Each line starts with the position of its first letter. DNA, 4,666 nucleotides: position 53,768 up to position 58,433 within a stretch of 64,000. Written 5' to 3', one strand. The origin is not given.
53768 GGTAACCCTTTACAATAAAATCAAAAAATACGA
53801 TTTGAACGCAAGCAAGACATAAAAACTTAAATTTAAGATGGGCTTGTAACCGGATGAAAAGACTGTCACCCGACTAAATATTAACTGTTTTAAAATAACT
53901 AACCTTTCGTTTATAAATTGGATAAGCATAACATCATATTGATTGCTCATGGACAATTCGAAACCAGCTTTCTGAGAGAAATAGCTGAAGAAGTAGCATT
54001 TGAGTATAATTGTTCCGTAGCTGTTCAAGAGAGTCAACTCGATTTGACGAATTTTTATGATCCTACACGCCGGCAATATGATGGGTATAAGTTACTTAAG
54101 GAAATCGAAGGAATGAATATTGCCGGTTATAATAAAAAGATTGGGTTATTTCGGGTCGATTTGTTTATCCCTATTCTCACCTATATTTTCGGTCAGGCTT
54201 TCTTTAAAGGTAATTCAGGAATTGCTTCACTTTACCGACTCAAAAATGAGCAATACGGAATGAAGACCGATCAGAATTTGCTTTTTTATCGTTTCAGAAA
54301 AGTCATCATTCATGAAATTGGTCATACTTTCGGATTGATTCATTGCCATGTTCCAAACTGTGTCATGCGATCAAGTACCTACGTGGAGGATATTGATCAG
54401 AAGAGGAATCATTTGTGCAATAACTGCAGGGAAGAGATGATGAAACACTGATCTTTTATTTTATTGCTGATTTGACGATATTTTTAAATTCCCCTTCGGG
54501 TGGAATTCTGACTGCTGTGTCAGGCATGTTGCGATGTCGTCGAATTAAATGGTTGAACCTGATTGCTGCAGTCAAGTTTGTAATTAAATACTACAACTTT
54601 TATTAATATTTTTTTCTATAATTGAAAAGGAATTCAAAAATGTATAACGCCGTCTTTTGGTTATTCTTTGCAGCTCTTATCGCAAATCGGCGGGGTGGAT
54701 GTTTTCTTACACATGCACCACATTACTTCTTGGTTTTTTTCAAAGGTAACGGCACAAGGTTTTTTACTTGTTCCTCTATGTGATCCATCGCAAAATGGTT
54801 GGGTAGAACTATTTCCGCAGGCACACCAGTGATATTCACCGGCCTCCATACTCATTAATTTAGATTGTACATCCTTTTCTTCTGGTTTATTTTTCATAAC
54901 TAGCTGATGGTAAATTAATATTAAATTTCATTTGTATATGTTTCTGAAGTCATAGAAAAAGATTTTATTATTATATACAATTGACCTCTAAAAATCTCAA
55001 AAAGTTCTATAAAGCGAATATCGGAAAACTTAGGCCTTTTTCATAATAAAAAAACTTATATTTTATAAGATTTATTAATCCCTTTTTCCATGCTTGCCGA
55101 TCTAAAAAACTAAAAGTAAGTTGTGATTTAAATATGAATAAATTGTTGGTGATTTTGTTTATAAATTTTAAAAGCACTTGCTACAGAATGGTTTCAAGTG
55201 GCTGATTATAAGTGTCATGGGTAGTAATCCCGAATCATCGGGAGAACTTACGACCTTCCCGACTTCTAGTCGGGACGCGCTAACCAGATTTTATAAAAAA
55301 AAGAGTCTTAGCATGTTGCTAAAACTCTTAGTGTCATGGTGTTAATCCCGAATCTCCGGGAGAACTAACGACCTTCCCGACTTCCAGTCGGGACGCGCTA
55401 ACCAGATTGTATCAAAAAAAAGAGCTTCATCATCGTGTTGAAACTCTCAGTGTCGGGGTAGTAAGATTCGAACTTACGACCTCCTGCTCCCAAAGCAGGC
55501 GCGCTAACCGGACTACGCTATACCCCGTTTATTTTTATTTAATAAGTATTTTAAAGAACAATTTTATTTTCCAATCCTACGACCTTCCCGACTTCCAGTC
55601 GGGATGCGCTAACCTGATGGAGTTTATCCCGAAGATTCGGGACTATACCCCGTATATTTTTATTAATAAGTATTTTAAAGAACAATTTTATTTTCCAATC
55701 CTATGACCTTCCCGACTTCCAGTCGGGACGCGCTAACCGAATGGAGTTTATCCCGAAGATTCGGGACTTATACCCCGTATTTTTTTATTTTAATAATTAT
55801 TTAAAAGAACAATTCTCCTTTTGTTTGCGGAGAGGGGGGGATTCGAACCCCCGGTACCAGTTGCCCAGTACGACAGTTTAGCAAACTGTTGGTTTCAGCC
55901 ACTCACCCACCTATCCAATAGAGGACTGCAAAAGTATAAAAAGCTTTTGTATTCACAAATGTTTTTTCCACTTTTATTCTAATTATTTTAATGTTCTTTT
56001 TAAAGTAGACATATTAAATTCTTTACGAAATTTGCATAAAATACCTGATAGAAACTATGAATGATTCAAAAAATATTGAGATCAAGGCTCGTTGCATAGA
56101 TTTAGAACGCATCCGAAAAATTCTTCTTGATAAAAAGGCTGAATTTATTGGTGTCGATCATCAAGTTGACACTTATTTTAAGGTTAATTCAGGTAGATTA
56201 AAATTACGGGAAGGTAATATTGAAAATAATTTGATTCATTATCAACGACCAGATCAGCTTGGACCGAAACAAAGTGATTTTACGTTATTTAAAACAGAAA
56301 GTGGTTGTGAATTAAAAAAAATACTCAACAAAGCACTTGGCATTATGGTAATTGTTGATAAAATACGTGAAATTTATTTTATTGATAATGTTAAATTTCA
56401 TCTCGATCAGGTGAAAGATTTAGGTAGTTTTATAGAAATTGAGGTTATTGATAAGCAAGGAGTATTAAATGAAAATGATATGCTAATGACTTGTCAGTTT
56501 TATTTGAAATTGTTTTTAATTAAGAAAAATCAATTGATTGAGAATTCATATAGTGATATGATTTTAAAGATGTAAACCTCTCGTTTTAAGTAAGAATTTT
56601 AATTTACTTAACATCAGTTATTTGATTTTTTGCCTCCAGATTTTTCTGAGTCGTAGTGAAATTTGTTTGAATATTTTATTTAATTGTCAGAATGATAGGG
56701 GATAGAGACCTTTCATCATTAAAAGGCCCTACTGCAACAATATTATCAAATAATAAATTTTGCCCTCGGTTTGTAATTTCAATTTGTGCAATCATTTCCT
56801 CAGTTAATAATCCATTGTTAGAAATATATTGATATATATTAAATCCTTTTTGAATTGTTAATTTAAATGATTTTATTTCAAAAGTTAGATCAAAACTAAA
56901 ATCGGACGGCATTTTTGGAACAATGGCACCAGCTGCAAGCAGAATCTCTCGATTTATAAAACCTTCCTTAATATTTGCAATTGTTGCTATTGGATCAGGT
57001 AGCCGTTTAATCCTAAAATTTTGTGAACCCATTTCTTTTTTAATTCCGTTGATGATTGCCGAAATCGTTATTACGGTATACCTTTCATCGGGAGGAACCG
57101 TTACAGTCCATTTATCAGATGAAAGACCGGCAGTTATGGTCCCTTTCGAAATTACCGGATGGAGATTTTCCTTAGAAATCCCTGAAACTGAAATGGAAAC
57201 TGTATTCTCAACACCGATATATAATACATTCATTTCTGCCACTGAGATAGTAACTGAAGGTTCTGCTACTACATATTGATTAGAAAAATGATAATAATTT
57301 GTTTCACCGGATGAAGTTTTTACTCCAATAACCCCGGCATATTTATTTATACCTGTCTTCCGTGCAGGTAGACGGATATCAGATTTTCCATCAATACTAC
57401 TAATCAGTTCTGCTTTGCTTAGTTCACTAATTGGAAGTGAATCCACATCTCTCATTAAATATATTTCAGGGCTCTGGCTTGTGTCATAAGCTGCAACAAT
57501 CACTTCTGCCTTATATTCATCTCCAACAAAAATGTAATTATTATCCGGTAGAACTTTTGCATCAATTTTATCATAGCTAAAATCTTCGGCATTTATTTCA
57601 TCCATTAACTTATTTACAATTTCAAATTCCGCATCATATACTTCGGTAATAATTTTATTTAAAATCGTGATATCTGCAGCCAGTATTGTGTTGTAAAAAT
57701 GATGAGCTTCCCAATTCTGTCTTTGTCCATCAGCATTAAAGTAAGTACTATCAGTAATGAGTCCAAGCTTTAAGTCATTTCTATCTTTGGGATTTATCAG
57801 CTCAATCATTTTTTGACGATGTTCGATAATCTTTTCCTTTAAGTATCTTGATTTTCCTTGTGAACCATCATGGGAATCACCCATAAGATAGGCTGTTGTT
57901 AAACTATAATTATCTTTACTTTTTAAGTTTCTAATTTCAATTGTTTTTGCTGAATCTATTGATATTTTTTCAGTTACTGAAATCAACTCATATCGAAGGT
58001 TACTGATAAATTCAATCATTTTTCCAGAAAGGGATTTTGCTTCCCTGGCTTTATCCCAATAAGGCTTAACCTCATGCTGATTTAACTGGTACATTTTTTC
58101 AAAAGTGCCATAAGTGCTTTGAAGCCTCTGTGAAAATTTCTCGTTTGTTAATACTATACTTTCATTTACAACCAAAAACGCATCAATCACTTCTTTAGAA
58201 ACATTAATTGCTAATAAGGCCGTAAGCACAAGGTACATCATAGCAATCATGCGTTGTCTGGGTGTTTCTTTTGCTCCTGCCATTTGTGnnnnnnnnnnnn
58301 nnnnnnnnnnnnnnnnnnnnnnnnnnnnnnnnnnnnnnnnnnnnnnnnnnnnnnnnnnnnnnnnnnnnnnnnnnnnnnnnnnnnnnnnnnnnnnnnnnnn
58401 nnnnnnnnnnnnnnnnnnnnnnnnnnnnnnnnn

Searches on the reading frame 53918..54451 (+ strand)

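Call 84: search_protein_families(library=pfam, proteins=[window:53918-54451:+], max_evalue=0.00001)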
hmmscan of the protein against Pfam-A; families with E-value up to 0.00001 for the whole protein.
window:53918-54451:+ (177 aa): 3 families
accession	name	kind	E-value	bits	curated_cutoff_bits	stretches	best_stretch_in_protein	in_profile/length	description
PF07998.17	Peptidase_M54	-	1.4e-20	74.6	24.4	1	74-175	97-193/194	Peptidase family M54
PF00413.30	Peptidase_M10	-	1.2e-06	29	24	1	91-162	74-142/159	Matrixin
PF13582.12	Reprolysin_3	-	1.9e-06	28.8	22.4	1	89-142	67-122/123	Metallo-peptidase family M12B Reprolysin-like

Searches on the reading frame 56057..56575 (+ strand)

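Call 84: search_protein_families(library=pfam, proteins=[window:56057-56575:+], max_evalue=0.00001)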
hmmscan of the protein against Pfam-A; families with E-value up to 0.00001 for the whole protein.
window:56057-56575:+ (172 aa): 1 family
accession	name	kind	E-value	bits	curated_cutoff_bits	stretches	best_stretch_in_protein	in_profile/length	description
PF01928.26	CYTH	-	7e-14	52.5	23.2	1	5-134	2-149/179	CYTH domain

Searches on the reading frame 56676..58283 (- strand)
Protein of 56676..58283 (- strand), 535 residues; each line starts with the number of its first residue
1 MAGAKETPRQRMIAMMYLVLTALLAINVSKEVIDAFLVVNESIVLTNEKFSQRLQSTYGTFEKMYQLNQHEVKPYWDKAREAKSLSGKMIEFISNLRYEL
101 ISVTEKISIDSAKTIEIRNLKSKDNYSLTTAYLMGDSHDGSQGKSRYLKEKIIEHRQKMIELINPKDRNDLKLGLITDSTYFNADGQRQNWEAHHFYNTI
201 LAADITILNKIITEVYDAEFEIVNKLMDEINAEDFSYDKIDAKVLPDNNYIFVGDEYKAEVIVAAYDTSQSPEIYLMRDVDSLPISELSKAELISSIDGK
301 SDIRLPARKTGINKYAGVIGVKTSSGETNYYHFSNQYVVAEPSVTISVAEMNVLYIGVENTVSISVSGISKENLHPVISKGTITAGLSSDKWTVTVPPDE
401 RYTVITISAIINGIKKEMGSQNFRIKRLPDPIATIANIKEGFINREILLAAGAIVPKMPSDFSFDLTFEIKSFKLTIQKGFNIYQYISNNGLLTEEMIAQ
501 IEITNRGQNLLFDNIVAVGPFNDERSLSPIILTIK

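Call 84: search_protein_families(library=pfam, proteins=[window:56676-58283:-], max_evalue=0.00001)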
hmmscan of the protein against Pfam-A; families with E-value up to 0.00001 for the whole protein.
window:56676-58283:- (535 aa): 4 families
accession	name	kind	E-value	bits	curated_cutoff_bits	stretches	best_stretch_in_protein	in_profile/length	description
PF12081.13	GldM_1st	-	1.1e-26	94.5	25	1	31-227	1-192/194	GldM N-terminal domain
PF21601.3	GldM_2nd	-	2.3e-16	60.5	24.4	1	232-341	2-98/98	GldM second domain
PF21602.3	GldM_3rd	-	3.7e-16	59.6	25.2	1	343-426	1-82/82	GldM third domain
PF12080.14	GldM_4th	-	1.2e-09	39.2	24.6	1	429-534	1-113/114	GldM C-terminal domain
